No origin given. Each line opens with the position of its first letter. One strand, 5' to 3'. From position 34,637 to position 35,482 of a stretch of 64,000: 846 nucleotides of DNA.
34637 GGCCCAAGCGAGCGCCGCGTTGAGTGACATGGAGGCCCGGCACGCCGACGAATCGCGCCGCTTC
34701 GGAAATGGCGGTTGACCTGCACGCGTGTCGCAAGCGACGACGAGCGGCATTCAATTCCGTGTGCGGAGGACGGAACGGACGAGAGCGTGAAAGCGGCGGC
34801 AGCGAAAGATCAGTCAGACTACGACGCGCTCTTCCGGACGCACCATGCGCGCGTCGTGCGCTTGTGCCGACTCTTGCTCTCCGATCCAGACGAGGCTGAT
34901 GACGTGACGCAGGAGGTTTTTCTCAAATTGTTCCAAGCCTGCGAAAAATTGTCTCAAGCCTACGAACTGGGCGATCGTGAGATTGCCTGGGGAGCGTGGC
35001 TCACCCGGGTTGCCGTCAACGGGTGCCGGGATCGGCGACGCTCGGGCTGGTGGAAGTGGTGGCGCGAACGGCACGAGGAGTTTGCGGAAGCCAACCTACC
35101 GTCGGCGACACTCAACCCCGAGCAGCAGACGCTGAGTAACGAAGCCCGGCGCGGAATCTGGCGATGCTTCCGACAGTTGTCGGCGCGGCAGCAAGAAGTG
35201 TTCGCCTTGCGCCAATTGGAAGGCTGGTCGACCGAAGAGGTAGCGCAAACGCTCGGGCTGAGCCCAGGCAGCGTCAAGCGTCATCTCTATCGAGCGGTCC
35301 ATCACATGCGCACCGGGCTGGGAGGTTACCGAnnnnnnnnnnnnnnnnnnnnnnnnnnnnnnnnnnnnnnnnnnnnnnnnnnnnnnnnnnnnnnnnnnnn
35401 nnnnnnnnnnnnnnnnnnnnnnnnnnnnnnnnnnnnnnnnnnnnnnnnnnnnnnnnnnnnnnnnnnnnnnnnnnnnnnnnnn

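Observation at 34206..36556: ECF sigma / zinc-type anti-sigma pair bracketed by two LTXXQ periplasmic proteins with His-rich and Met-rich metal motifs, plus an acidic mini-peptide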

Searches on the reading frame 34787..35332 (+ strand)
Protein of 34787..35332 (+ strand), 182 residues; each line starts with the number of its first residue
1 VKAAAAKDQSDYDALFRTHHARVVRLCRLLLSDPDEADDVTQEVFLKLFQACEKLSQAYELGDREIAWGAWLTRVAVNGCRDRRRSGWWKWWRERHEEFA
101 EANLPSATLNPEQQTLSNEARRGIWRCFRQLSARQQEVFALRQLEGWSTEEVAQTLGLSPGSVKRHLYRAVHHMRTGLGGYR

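Call 4: search_protein_families(library=pfam, proteins=[window:34787-35332:+], max_evalue=0.1)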
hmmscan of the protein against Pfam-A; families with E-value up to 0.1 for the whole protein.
window:34787-35332:+ (182 aa): 15 families
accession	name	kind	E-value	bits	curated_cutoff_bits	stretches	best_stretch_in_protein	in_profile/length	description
PF08281.18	Sigma70_r4_2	-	3.8e-17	62.1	25.7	1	124-173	4-53/54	Sigma-70, region 4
PF04542.20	Sigma70_r2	-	1.9e-12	47.2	24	1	15-89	1-70/71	Sigma-70 region 2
PF04545.22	Sigma70_r4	-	1.5e-11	44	24.1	1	128-175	2-49/50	Sigma-70, region 4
PF07638.17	Sigma70_ECF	-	1.6e-07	31.8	21.1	1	8-169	15-174/185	ECF sigma factor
PF00196.25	GerE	-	1.4e-05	25.1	23.5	1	130-175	2-46/57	Bacterial regulatory proteins, luxR family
PF22943.2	HTH_68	-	0.00027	20.9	27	1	137-165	9-36/45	Putative helix-turn-helix domain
PF13384.12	HTH_23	-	0.00071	19.8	24.6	1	140-169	10-40/50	Homeodomain-like domain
PF12840.13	HTH_20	-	0.0024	18.2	27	1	118-167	3-39/51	Helix-turn-helix domain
PF22233.2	PhyR_sigma-like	-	0.0069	16.6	27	1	138-173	11-46/50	Response regulator PhyR, sigma-like domain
PF14493.12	HTH_40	-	0.0071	17.1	27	1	141-173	8-39/89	Helix-turn-helix domain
PF13560.12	HTH_31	-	0.0084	16.8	27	0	140-165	8-33/64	Helix-turn-helix domain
PF13412.12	HTH_24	-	0.052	13.6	21.9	0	149-167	20-38/48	Winged helix-turn-helix DNA-binding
PF13551.12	HTH_29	-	0.063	13.8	28.1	0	145-169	10-35/64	Winged helix-turn helix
PF13936.12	HTH_38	-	0.073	13.3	27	0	129-169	3-43/44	Helix-turn-helix domain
PF01381.28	HTH_3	-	0.083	13.4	23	0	140-164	3-27/55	Helix-turn-helix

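Call 5: search_protein_families(library=ncbifam, proteins=[window:34787-35332:+], max_evalue=0.1)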
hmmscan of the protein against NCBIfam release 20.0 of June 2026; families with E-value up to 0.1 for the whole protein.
window:34787-35332:+ (182 aa): 112 families (the best 25 are shown)
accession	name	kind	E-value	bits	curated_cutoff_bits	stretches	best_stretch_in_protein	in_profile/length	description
TIGR02937.1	sigma70-ECF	superfamily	1.5e-27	96.3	42.9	1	12-176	3-163/165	sigma-70 family RNA polymerase sigma factor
TIGR02983.1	SigE-fam_strep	subfamily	1.9e-27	96.2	141.55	1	7-177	3-157/162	SigE family RNA polymerase sigma factor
NF008888.0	PRK11922.1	equivalog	1.1e-25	90.6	204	1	3-178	23-196/231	RNA polymerase sigma factor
NF058625.1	sigma_PG0214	equivalog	1e-24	87.2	130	1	9-176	3-159/170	GFO_1088 family ECF-type sigma factor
TIGR02985.1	Sig70_bacteroi1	subfamily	7.7e-24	84.7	126.4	1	11-177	2-161/162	RNA polymerase sigma-70 factor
NF004113.0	PRK05602.1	equivalog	2.1e-23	83.1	208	1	1-178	36-201/211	RNA polymerase sigma factor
NF009171.0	PRK12518.1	equivalog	2.3e-19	70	208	1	4-176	21-182/191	RNA polymerase sigma factor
TIGR02952.1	Sig70_famx2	equivalog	5.1e-19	68.8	206.45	1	3-175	4-167/170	ECF subfamily RNA polymerase sigma factor, BldN family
TIGR02989.1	Sig-70_gvs1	subfamily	3.5e-18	66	124.55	1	13-174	4-154/158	RNA polymerase sigma-70 factor, Rhodopirellula/Verrucomicrobium family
NF007227.0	PRK09645.1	subfamily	4.4e-18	65.8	202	1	3-180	6-172/177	sigma-70 family RNA polymerase sigma factor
NF007230.0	PRK09648.1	subfamily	1.2e-17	64.3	209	1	2-176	18-187/195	RNA polymerase sigma factor ShbA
NF009166.1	PRK12513.1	equivalog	1.2e-17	64.2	206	1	4-179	16-187/193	RNA polymerase sigma factor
NF007225.0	PRK09643.1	equivalog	3.1e-17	63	190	1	3-177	20-181/204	RNA polymerase sigma factor SigM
NF006550.0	PRK09047.1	equivalog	5.8e-17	61.8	173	1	4-178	6-187/194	RNA polymerase sigma factor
NF007228.0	PRK09646.1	subfamily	8.6e-17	61.4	226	1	2-180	22-192/194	ECF RNA polymerase sigma factor SigK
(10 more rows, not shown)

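Call 9: find_homologous_proteins(query=window:34787-35332:+)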
Query window:34787-35332:+ (182 aa): 1056 proteins with E <= 0.001 among 1328 candidates; the best 120 are listed.
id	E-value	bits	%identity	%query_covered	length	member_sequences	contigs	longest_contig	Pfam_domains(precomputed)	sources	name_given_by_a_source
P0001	1.4e-119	414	100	100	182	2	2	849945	PF07638.18,PF00196.26,PF04545.23,PF04542.21,PF08281.19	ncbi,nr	ncbi:MAG: sigma-70 family RNA polymerase sigma factor [Deltaproteobacteria bacterium]|nr:sigma-70 fa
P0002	2.3e-98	345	86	100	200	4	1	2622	PF07638.18,PF00196.26,PF04545.23,PF04542.21,PF08281.19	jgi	jgi:RNA polymerase sigma-70 factor (ECF subfamily)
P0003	1.2e-79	284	71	96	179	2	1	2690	PF07638.18,PF04545.23,PF04542.21,PF08281.19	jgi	-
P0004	2.2e-78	280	71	97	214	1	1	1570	PF07638.18,PF04545.23,PF04542.21,PF08281.19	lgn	-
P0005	4.6e-78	279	72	97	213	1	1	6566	PF07638.18,PF04545.23,PF04542.21,PF08281.19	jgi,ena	-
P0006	7.6e-78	278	70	97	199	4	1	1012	PF04545.23,PF04542.21,PF08281.19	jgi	jgi:RNA polymerase sigma-70 factor, ECF subfamily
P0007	1.1e-77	278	71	97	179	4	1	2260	PF07638.18,PF00196.26,PF04545.23,PF04542.21,PF08281.19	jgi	jgi:RNA polymerase sigma-70 factor (ECF subfamily)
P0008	1.4e-76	274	69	99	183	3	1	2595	PF07638.18,PF04545.23,PF04542.21,PF08281.19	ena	-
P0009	1.4e-76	274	70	98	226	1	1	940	PF07638.18,PF04545.23,PF04542.21,PF08281.19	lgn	-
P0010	1.9e-76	274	69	97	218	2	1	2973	PF04545.23,PF04542.21,PF08281.19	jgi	jgi:RNA polymerase sigma-70 factor (ECF subfamily)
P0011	3.8e-76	273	70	98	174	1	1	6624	PF04545.23,PF04542.21,PF08281.19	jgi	jgi:RNA polymerase sigma-70 factor (ECF subfamily)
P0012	4.5e-76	272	71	97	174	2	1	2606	PF04545.23,PF04542.21,PF08281.19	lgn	-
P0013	1.1e-75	271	69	97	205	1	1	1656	PF04545.23,PF04542.21,PF08281.19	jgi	-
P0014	1.3e-75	271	68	98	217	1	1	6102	PF04545.23,PF04542.21,PF08281.19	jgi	jgi:RNA polymerase sigma-70 factor, ECF subfamily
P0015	1.6e-75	271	70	97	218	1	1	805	PF04545.23,PF04542.21,PF08281.19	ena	-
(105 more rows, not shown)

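Call 11: find_related_loci(query=A1, collection=genome_contigs, flank=5000)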
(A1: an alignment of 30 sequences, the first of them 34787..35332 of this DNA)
Query A1 (182 aa) in genome_contigs; peptide patterns used: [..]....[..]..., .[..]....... (x = any residue, [..] = any of these).
488 stretches matched a pattern; 99 encode a relative of the query (tblastn E <= 1e-3); the best 80 are kept; 80 distinct loci.
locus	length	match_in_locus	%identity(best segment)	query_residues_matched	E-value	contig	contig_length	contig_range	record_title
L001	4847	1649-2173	86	1-182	8e-103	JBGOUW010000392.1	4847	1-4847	MAG: Candidatus Binatia bacterium isolate OBJ_0618_7090110_13 k141_6789028_length_4847_cov_31.0253, whole genome shotgun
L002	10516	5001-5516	64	2-180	3e-75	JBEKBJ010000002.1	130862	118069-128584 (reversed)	MAG: Candidatus Binatia bacterium isolate SPRUCE 133 SPRUCE_133_2, whole genome shotgun sequence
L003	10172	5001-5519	67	1-180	2e-74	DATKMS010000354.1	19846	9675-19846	MAG TPA_asm: Candidatus Margulisiibacteriota bacterium isolate SMAG_U14717 k141_4839770, whole genome shotgun sequence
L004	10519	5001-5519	64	3-182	1e-73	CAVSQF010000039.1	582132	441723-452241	MAG: uncultured delta proteobacterium isolate MFD01476.bin.1.163 genome assembly, contig: contig_27971, whole genome sho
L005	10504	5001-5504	63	8-182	6e-73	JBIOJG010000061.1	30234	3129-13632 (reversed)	MAG: Candidatus Binatia bacterium isolate GcC5-6 k141_2276723_length_30234_cov_125.7749, whole genome shotgun sequence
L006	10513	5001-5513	69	4-180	6e-72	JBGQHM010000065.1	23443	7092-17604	MAG: Candidatus Binatia bacterium isolate OBJ2_061818_070_72 k141_950830_length_23443_cov_15.2412, whole genome shotgun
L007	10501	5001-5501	68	9-182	5e-67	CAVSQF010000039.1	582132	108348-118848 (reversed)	MAG: uncultured delta proteobacterium isolate MFD01476.bin.1.163 genome assembly, contig: contig_27971, whole genome sho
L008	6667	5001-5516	59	4-182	6e-66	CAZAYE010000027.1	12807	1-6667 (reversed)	MAG TPA_asm: uncultured Enterobacteriaceae bacterium isolate binchicken_co21_381 genome assembly, contig: NODE_3482_leng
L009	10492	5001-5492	66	10-180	5e-65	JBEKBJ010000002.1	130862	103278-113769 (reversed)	MAG: Candidatus Binatia bacterium isolate SPRUCE 133 SPRUCE_133_2, whole genome shotgun sequence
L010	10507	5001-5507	59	4-179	6e-65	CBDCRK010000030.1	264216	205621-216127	MAG: uncultured Candidatus Binatia bacterium isolate c14ce093-c1b4-4a9f-a633-4da5294aefe4 genome assembly, contig: conti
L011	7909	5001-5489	65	12-182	2e-64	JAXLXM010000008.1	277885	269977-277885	MAG: Candidatus Binatia bacterium isolate STL-DESB1 C1.37.fa-8, whole genome shotgun sequence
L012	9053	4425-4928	58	4-178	1e-63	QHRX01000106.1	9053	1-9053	MAG: Candidatus Rokuibacteriota bacterium isolate AR44 14_1009_09_30cm_scaffold_11688_curated, whole genome shotgun sequ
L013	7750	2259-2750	59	9-180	7e-62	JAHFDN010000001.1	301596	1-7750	MAG: Candidatus Rokuibacteriota bacterium isolate nzgw246 NODE_1_length_301597_cov_6.037645, whole genome shotgun sequen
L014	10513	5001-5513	57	3-180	3e-60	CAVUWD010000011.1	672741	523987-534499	MAG: uncultured delta proteobacterium isolate MFD05674.bin.2.46 genome assembly, contig: contig_36936, whole genome shot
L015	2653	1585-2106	54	1-180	3e-58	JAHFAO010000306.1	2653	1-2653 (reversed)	MAG: Deltaproteobacteria bacterium isolate nzgw177 NODE_83041_length_2654_cov_6.808133, whole genome shotgun sequence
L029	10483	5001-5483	54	7-174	6e-52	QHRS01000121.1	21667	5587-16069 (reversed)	MAG: Candidatus Rokuibacteriota bacterium isolate AR9 14_1009_16_40cm_scaffold_39979_curated, whole genome shotgun seque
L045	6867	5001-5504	53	4-179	5e-47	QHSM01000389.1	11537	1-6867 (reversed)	MAG: Candidatus Rokuibacteriota bacterium isolate AR30 14_0927_05_40cm_scaffold_8215_curated, whole genome shotgun seque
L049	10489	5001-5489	55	13-182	7e-46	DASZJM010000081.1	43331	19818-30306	MAG TPA_asm: Candidatus Methylomirabilota bacterium isolate SMAG_U6629 k141_5839942, whole genome shotgun sequence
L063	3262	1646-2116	53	13-179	2e-42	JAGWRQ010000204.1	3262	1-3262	MAG: Candidatus Methylomirabilota bacterium isolate REEB33 contig-150_40977, whole genome shotgun sequence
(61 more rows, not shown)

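Call 29: search_solved_structures(query=A1, max_evalue=0.00001)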
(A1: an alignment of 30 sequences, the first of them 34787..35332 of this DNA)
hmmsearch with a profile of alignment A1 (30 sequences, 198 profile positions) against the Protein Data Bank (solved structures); distinct sequences matched with E-value up to 0.00001: 19.
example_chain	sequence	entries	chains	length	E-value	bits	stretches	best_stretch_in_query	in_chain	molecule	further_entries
5wuq_A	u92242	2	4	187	1.6e-20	76.8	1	26-196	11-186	ECF RNA polymerase sigma factor SigW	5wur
8z6g_B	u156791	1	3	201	5.2e-20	75.2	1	20-195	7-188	RNA polymerase sigma factor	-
6in7_B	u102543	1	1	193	5.5e-20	75.1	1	22-195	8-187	RNA polymerase sigma-H factor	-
9m9d_F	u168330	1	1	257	4.1e-18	69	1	29-195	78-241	ECF RNA polymerase sigma factor SigE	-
9m9e_F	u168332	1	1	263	4.4e-18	68.9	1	29-195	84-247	ECF RNA polymerase sigma factor SigE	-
9m98_F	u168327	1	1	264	4.4e-18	68.9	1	29-195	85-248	ECF RNA polymerase sigma factor SigE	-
6dv9_F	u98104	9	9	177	1.3e-17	67.4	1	28-195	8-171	ECF RNA polymerase sigma factor SigL | RNA polymerase sigma factor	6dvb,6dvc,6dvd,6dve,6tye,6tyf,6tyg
7qh5_A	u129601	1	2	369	3.2e-14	56.3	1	126-194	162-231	RNA polymerase sigma factor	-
6jbq_F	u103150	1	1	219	9.6e-14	54.7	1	26-190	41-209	ECF RNA polymerase sigma-E factor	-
1or7_A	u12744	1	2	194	1e-13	54.7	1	28-190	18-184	RNA polymerase sigma-E factor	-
6dxo_A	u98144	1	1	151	2.1e-12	50.3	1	138-194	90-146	RNA polymerase ECF-subfamily sigma factor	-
4cxf_A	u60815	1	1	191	6.7e-11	45.4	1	26-194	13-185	RNA POLYMERASE SIGMA FACTOR CNRH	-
4nqw_A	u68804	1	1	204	3.5e-10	43.1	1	26-194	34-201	ECF RNA polymerase sigma factor SigK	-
9isn_F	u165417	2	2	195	4.8e-10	42.7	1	31-192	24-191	ECF sigma factor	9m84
3hug_A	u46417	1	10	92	6e-09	39.1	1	122-195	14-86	RNA polymerase sigma factor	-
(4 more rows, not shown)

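Call 60: search_protein_families(library=ncbifam, proteins=[L045:1803-4844:-, L049:3526-4767:-, L005:3281-3766:+, L004:8275-8817:-, L029:4331-4717:-, L014:4423-4830:+, L063:617-1195:-], max_evalue=0.001)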
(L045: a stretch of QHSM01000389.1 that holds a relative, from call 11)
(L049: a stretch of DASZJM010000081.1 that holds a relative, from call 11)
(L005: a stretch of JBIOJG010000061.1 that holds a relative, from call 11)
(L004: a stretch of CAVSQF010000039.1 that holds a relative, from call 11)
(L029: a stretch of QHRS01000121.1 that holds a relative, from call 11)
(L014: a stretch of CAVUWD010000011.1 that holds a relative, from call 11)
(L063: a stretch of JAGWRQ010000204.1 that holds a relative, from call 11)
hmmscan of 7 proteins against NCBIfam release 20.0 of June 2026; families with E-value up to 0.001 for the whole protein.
L045:1803-4844:- (1014 aa): 20 families
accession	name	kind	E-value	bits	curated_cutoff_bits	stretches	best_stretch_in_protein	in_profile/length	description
NF007798.0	PRK10503.1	equivalog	0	1169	1584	1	3-789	12-798/1040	MdtB/MuxB family multidrug efflux RND transporter permease subunit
NF033617.1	RND_permease_2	subfamily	1.5e-300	999.7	1250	1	4-791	1-786/1009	multidrug efflux RND transporter permease subunit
NF007905.0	PRK10614.1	equivalog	5.1e-270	898.4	1774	1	6-788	6-783/1025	multidrug efflux RND transporter permease subunit MdtC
NF000282.2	RND_permease_1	subfamily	4.4e-158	528.1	1250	1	4-790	1-807/1029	multidrug efflux RND transporter permease subunit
TIGR00915.1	2A0602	subfamily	2.4e-136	456.2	940.35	1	5-789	3-806/1050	efflux RND transporter permease subunit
NF007133.0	PRK09579.1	equivalog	1.5e-125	420.1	1763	1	5-796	5-787/1017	multidrug efflux RND transporter permease subunit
NF007842.1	PRK10555.1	equivalog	4.2e-104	349.3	1854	1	6-788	4-804/1036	multidrug efflux RND transporter permease AcrD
NF007131.0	PRK09577.1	equivalog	3.7e-103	346.1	1768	1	5-790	3-802/1045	multidrug efflux RND transporter permease subunit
NF000037.1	RND_perm_OqxB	exception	9.5e-98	328.3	2200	1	1-789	1-811/1050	multidrug efflux RND transporter permease subunit OqxB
NF011706.2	PRK15127.1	equivalog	1e-90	305.1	2150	1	6-787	4-805/1049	multidrug efflux RND transporter permease subunit AcrB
TIGR00914.1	2A0601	subfamily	1.8e-82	277.7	701.45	1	17-784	19-807/1051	CusA/CzcA family heavy metal efflux RND transporter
TIGR01129.1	secD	equivalog_domain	9.3e-10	38.2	244.4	1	310-485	225-396/397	protein translocase subunit SecD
TIGR00921.1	2A067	subfamily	2.2e-09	35.9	351.9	1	252-486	109-343/733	hydrophobe/amphiphile efflux-3 (HAE3) family transporter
TIGR00916.1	2A0604s01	subfamily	1.5e-08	34.5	148.6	1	338-479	92-231/231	SecD/SecF family protein translocase subunit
TIGR00833.1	actII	subfamily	3.5e-08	32.2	874.7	1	273-550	110-381/910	MMPL family RND transporter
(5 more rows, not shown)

L049:3526-4767:- (414 aa): 5 families
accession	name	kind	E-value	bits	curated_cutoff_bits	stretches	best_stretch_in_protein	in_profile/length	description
NF007826.0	PRK10535.1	equivalog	1.8e-87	294.2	966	1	12-412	259-646/648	macrolide ABC transporter ATP-binding protein/permease MacB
TIGR03434.1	ADOP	subfamily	4.6e-42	144.1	622.3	1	119-414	522-803/803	ADOP family duplicated permease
TIGR02212.1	lolCE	equivalog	1.9e-10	40.2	362.45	1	180-414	177-411/411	lipoprotein-releasing ABC transporter permease subunit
NF038346.1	FtsX_actino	exception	4e-07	29.7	250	1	250-394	148-293/308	permease-like cell division protein FtsX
NF038347.1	FtsX_Gpos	exception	0.00025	20.5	225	1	236-375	126-253/296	permease-like cell division protein FtsX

L005:3281-3766:+ (162 aa): 0 families

L004:8275-8817:- (181 aa): 0 families

L029:4331-4717:- (129 aa): 0 families

L014:4423-4830:+ (136 aa): 0 families

L063:617-1195:- (193 aa): 0 families

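Call 61: search_protein_families(library=pfam, proteins=[L045:1803-4844:-, L049:3526-4767:-, L005:3281-3766:+, L004:8275-8817:-, L029:4331-4717:-, L014:4423-4830:+, L063:617-1195:-], max_evalue=0.001)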
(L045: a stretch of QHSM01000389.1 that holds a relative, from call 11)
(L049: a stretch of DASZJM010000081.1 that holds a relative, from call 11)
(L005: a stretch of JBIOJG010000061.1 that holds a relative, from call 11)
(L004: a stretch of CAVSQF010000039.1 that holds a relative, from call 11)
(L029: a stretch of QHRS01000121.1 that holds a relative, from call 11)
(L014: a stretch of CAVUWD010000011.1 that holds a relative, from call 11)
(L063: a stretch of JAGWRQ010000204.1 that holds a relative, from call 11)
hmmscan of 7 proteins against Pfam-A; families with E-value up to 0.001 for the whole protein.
L045:1803-4844:- (1014 aa): 2 families
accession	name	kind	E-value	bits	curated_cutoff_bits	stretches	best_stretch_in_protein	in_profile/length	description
PF00873.25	ACR_tran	-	3e-249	830.2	28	1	4-792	2-799/1021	AcrB/AcrD/AcrF family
PF03176.21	MMPL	-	3.9e-10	39.6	20.5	1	258-493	66-306/333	MMPL family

L049:3526-4767:- (414 aa): 2 families
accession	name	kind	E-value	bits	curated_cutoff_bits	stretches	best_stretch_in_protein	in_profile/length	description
PF12704.14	MacB_PCD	-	1.4e-49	169.6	27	1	25-253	1-206/207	MacB-like periplasmic core domain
PF02687.27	FtsX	-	6.8e-19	68.5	25.5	1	294-407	2-120/120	FtsX-like permease C-terminal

L005:3281-3766:+ (162 aa): 1 family
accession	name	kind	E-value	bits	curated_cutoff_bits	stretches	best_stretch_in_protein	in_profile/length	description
PF00839.22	Cys_rich_FGFR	-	3.9e-05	24.1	22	0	30-55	27-52/58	Cysteine rich repeat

L004:8275-8817:- (181 aa): 1 family
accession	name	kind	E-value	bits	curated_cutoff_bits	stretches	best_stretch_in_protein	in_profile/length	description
PF00839.22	Cys_rich_FGFR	-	4.8e-12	46.2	22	1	105-158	1-57/58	Cysteine rich repeat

L029:4331-4717:- (129 aa): 0 families

L014:4423-4830:+ (136 aa): 0 families

L063:617-1195:- (193 aa): 2 families
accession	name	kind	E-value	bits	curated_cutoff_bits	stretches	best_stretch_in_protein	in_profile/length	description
PF13801.11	Metal_resist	-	1.4e-06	28.9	29.2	1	56-162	24-123/125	Heavy-metal resistance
PF07813.17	LTXXQ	-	7.7e-05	23.8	24.3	1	75-167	9-98/100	LTXXQ motif family protein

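Call 81: search_dna_similar(query=window:34787-35332:+, collection=plasmids, mode=protein, max_rows=25)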
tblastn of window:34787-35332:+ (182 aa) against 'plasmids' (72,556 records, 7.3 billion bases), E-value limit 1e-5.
Records with a match: 1378; places in all: 1411; records where one place covers at least 80% of the query: 1373.
Best place of each record, by identity: <60% 1378.
By first word of the organism name: Klebsiella 896; Sinorhizobium 84; Rhizobium 78; Enterobacter 56; Escherichia 31; Sphingobium 28; Streptomyces 22; Bacillus 20; Sphingomonas 18; Paracoccus 12; and 66 more.
By predicted mobility (MOB-suite, as given by PLSDB): conjugative 867; non-mobilizable 392; mobilizable 119.
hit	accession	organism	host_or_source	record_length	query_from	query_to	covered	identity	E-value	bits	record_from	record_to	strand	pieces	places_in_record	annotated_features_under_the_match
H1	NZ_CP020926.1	Sphingobium yanoikuyae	soil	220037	4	170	92%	34.3%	3e-11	68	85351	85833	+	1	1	RNA polymerase sigma factor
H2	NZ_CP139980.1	Sphingobium yanoikuyae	-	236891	9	170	89%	34.7%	9e-12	70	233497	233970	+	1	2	RNA polymerase sigma factor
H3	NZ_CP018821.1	Sphingomonas koreensis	-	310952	9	170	89%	34.7%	9e-12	70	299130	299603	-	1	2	RNA polymerase sigma factor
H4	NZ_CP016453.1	Sphingobium sp. RAC03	Microbial isolate,Algal phycosphere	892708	9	179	94%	32.6%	1e-8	61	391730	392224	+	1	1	sigma-70 family RNA polymerase sigma factor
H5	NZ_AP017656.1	Sphingobium cloacae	-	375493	9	178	93%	32.6%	1e-10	66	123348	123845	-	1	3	RNA polymerase sigma factor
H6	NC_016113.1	Streptantibioticus cattleyicolor NRRL 8057 = DSM 46488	-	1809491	10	171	89%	34.1%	2e-9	63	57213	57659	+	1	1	none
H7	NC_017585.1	Streptantibioticus cattleyicolor NRRL 8057 = DSM 46488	-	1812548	10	171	89%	34.1%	2e-9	63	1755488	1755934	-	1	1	none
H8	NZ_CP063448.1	Novosphingobium sp. ES2-1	mixed culture,activated sludge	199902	4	179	97%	31.3%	4e-11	68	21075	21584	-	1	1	RNA polymerase sigma factor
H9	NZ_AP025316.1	Fulvitalea axinellae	-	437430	11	179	93%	32.6%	1e-15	81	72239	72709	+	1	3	RNA polymerase sigma-70 factor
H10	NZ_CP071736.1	Klebsiella variicola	Gopherus berlandieri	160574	4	173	93%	32.2%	1e-7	58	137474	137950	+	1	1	fecI: ferric citrate uptake sigma factor FecI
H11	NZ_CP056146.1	Klebsiella variicola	culture,Freshwater sample from ...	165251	4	173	93%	32.2%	1e-7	58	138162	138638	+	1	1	fecI: ferric citrate uptake sigma factor FecI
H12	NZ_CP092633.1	Klebsiella variicola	Philodendron erubescens,Pure ...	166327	4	173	93%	32.2%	1e-7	58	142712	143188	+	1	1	fecI: ferric citrate uptake sigma factor FecI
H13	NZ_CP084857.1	Klebsiella pneumoniae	Homo sapiens,Whole organism,feces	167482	4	173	93%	32.2%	1e-7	58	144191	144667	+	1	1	fecI: ferric citrate uptake sigma factor FecI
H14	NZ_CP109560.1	Streptomyces sp. NBC_01384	-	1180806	10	178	93%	32.4%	3e-14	77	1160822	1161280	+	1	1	record has no annotation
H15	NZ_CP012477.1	Arthrobacter sp. ERGS1:01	single,stream water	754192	8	170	90%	33.5%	1e-11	69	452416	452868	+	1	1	RNA polymerase sigma factor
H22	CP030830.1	Neorhizobium sp. NCHU2750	Rosa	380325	9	181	95%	31.0%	8e-12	70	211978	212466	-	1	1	RNA polymerase sigma factor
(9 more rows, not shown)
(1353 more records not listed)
